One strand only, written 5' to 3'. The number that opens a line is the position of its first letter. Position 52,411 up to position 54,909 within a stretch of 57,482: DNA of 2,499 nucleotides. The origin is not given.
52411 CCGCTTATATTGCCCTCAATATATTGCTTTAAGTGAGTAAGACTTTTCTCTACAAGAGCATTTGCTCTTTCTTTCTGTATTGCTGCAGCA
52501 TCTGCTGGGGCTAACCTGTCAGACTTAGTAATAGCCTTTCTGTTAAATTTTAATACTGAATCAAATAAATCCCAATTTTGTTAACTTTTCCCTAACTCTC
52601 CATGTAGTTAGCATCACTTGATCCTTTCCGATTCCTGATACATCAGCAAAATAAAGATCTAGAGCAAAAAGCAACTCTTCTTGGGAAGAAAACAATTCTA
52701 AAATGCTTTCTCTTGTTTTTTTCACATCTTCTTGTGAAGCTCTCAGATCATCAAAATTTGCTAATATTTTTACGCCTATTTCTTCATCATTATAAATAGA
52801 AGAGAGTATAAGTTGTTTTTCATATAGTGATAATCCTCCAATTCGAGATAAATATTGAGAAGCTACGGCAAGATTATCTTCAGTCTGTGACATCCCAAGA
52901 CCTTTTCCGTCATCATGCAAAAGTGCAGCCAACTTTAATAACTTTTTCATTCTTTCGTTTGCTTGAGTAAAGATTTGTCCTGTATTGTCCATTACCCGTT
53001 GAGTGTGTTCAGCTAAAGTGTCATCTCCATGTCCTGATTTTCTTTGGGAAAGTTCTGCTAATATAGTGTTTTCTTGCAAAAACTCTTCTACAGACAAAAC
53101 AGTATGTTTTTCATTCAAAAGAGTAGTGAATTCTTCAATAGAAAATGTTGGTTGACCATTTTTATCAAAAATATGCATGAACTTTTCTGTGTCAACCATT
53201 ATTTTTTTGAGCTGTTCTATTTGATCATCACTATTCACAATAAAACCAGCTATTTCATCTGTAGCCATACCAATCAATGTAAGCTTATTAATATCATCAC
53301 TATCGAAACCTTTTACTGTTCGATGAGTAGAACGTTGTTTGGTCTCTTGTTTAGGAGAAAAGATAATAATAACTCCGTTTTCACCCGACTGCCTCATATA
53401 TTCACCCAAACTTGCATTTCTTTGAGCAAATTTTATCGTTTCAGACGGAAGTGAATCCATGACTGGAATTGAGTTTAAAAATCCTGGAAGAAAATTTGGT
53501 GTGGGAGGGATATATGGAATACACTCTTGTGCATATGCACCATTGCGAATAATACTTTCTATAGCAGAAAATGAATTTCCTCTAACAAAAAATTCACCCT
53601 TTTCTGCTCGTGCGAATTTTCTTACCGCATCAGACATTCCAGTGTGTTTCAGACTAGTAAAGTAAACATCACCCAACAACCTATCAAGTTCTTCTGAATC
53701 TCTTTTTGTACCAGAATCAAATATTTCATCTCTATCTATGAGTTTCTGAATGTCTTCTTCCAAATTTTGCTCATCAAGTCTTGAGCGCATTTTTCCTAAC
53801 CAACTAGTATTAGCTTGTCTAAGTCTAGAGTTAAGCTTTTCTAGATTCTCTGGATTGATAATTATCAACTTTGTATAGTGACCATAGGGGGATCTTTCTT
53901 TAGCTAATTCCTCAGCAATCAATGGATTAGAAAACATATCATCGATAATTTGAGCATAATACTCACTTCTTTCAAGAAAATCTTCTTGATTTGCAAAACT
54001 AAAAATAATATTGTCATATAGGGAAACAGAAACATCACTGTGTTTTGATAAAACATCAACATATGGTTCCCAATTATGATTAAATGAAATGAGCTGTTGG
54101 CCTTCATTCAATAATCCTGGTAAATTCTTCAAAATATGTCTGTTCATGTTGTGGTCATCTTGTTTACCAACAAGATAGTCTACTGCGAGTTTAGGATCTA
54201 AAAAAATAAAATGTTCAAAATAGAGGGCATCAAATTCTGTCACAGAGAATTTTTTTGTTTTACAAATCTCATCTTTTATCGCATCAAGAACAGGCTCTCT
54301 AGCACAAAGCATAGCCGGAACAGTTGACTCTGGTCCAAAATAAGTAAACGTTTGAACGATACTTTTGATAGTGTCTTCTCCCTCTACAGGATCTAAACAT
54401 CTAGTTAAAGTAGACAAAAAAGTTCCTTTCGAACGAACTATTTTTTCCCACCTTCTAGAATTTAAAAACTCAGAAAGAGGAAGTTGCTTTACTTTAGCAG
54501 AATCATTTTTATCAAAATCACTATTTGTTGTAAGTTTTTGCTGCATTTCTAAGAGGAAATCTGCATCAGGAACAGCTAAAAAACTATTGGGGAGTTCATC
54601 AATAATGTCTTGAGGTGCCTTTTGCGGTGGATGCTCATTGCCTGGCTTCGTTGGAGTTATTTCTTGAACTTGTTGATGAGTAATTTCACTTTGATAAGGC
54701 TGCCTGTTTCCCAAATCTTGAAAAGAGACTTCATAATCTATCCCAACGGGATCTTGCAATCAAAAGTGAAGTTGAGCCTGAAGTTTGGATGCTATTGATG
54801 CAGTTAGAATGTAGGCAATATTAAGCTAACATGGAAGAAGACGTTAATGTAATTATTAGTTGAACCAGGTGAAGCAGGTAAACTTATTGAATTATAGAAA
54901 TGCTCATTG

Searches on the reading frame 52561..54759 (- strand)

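Call 65: search_protein_families(library=pfam, proteins=[window:52561-54759:-], max_evalue=0.00001)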
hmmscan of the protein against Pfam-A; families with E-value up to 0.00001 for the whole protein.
window:52561-54759:- (732 aa): 1 family
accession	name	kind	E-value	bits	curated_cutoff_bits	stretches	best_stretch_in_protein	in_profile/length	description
PF01966.28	HD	-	4.5e-06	27.4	22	0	583-706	2-111/116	HD domain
